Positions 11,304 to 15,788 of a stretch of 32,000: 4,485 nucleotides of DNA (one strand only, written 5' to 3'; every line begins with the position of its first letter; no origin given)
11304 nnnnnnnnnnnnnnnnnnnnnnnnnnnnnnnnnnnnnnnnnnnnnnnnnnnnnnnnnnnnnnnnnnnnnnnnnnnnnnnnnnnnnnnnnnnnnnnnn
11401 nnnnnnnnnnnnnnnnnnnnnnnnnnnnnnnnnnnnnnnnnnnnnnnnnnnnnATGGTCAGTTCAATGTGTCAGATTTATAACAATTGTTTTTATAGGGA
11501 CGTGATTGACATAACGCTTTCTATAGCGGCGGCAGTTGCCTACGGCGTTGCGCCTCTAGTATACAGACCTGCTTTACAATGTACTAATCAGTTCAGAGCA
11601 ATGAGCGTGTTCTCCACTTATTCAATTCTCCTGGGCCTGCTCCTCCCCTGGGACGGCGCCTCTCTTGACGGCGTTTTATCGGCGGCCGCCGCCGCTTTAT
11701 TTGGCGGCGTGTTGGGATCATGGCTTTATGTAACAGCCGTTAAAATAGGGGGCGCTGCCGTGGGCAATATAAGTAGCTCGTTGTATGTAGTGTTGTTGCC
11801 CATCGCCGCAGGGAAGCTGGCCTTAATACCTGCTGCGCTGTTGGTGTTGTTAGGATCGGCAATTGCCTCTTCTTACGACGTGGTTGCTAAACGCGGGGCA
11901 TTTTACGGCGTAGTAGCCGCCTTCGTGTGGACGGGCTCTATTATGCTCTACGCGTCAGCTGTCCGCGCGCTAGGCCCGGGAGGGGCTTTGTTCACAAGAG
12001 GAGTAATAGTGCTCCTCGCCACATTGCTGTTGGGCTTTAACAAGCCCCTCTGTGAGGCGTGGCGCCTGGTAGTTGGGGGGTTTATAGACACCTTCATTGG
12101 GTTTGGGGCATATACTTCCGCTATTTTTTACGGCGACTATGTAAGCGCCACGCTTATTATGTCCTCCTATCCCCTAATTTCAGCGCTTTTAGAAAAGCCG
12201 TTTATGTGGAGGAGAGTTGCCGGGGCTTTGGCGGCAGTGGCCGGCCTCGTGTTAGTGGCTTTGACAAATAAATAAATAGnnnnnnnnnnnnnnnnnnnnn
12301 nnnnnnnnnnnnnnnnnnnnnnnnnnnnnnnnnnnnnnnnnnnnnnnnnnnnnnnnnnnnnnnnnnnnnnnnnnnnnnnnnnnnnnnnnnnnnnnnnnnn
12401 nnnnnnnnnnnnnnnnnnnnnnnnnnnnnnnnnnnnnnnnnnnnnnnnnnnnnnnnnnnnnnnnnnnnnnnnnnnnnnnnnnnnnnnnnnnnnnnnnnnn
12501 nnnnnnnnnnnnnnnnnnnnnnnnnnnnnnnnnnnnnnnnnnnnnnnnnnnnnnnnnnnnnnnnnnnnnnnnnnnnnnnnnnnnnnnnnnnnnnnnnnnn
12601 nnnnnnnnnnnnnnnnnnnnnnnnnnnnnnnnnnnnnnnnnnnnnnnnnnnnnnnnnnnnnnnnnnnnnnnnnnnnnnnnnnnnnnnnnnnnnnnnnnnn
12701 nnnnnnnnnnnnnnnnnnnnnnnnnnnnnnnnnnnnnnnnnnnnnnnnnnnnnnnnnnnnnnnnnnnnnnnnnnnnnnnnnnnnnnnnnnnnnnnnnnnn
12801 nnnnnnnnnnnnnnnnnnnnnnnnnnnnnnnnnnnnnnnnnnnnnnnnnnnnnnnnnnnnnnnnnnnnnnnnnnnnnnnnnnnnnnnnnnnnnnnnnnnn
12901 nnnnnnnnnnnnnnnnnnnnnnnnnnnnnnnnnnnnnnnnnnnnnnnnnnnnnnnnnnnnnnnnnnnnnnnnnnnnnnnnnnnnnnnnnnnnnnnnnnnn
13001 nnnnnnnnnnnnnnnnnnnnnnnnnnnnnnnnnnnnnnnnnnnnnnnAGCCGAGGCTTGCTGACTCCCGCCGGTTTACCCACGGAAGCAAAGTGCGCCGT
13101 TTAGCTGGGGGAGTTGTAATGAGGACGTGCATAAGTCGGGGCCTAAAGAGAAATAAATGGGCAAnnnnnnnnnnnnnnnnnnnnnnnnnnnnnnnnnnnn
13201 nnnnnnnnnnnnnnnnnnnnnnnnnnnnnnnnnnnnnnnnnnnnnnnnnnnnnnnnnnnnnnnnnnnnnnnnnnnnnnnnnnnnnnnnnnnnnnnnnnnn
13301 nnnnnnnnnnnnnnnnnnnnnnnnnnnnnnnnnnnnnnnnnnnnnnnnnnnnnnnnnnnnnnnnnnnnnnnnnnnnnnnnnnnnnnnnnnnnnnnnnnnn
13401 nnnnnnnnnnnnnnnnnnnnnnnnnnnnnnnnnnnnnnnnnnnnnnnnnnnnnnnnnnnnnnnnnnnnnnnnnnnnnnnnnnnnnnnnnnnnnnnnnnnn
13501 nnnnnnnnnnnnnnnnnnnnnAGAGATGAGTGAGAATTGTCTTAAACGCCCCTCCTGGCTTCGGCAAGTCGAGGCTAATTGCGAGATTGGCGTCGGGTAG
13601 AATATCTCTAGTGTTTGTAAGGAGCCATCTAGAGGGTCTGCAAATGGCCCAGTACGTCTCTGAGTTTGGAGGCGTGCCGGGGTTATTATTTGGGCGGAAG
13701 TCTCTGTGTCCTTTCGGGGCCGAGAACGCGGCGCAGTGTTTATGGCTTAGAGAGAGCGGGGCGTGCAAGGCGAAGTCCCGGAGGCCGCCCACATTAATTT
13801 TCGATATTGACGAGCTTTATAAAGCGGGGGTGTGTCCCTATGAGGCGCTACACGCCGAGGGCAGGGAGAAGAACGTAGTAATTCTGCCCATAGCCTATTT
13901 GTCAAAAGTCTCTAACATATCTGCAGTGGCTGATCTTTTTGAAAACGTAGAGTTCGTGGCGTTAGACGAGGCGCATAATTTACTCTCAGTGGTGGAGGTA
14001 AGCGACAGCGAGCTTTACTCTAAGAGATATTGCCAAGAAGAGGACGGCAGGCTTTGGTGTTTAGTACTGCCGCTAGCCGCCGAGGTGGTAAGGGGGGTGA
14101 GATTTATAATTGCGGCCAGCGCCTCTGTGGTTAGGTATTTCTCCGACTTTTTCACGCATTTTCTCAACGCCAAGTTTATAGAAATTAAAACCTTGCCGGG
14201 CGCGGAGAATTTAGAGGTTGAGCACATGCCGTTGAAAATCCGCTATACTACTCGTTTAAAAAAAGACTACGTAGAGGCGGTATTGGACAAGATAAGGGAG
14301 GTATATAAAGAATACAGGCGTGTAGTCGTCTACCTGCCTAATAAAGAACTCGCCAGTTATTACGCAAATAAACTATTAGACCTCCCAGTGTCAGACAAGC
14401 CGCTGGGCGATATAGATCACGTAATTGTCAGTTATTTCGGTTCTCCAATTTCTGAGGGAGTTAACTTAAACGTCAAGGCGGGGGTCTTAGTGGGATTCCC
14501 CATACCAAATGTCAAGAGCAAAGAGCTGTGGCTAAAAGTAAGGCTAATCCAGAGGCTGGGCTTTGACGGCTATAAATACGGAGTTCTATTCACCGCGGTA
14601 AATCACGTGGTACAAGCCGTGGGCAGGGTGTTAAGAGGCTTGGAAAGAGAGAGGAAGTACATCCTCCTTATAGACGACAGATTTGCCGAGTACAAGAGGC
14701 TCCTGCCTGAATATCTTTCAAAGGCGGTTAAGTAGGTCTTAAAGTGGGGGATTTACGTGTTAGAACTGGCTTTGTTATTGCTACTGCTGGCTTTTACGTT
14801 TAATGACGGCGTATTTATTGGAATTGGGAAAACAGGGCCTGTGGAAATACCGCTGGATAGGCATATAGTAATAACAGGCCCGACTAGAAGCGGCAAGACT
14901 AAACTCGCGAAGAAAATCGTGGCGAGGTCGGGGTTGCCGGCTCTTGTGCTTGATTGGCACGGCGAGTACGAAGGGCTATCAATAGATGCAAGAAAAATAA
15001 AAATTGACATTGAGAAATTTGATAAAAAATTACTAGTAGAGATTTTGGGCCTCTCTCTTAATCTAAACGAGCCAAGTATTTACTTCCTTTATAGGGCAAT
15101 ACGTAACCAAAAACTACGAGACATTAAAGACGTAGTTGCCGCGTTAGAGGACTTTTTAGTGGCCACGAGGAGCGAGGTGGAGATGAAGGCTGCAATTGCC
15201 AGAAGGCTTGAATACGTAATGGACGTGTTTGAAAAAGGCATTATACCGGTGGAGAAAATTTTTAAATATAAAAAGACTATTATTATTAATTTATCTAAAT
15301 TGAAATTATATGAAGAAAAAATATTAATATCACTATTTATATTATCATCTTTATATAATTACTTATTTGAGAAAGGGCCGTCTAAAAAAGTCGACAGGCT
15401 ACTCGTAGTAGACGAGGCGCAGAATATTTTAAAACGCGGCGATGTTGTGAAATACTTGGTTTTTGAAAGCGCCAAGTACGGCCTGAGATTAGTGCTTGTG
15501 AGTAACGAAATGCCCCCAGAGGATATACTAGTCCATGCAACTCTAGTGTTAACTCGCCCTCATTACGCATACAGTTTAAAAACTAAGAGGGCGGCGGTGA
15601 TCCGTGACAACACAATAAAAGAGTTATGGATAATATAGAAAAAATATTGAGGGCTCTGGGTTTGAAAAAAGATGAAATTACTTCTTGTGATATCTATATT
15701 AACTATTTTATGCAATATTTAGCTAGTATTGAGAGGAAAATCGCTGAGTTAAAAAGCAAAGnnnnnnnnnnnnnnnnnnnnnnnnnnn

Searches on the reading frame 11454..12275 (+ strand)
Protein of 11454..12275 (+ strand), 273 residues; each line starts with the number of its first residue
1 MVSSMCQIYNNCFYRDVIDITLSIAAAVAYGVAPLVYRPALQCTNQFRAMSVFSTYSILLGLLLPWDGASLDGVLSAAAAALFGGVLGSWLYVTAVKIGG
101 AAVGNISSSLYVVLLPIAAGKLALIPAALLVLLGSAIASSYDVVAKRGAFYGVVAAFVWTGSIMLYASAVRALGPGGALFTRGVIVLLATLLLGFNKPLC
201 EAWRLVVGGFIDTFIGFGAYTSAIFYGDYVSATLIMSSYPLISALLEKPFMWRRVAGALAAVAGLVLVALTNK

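Call 75: search_protein_families(library=pfam, proteins=[window:11454-12275:+], max_evalue=0.001)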
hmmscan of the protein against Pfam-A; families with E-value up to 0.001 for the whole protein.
window:11454-12275:+ (273 aa): 1 family
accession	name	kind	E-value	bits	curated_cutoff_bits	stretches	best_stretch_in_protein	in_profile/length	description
PF00892.27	EamA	-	3.5e-11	44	28.2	1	147-269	2-134/135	EamA-like transporter family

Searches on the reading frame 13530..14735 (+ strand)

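Call 75: search_protein_families(library=pfam, proteins=[window:13530-14735:+], max_evalue=0.001)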
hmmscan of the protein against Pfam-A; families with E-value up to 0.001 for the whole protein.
window:13530-14735:+ (401 aa): 2 families
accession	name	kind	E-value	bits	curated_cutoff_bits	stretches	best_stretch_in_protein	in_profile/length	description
PF13307.12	Helicase_C_2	-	8.7e-11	42.6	25.3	1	297-398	64-169/170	Helicase C-terminal domain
PF06733.21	DEAD_2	-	3.2e-08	33.8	21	1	67-160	67-164/172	DEAD_2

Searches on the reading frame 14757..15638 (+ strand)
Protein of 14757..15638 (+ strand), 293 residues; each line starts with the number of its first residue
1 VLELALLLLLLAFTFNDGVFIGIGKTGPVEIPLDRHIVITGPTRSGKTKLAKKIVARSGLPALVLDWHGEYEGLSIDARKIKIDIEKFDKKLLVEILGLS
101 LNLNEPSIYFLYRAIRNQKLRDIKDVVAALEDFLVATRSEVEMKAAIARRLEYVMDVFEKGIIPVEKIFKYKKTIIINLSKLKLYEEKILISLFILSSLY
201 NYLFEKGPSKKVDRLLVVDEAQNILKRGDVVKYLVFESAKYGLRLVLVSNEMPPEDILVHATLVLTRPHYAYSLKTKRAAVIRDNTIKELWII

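Call 75: search_protein_families(library=pfam, proteins=[window:14757-15638:+], max_evalue=0.001)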
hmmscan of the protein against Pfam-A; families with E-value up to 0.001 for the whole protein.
window:14757-15638:+ (293 aa): 3 families
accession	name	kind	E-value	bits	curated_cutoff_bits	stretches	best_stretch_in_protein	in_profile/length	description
PF01935.23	DUF87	-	1.8e-11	45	23.2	1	34-195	23-216/220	Helicase HerA, central domain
PF13401.12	AAA_22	-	8.3e-07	29.8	27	0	35-89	6-45/130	AAA domain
PF13173.12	AAA_14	-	7.5e-06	26.4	27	0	170-238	28-88/129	AAA domain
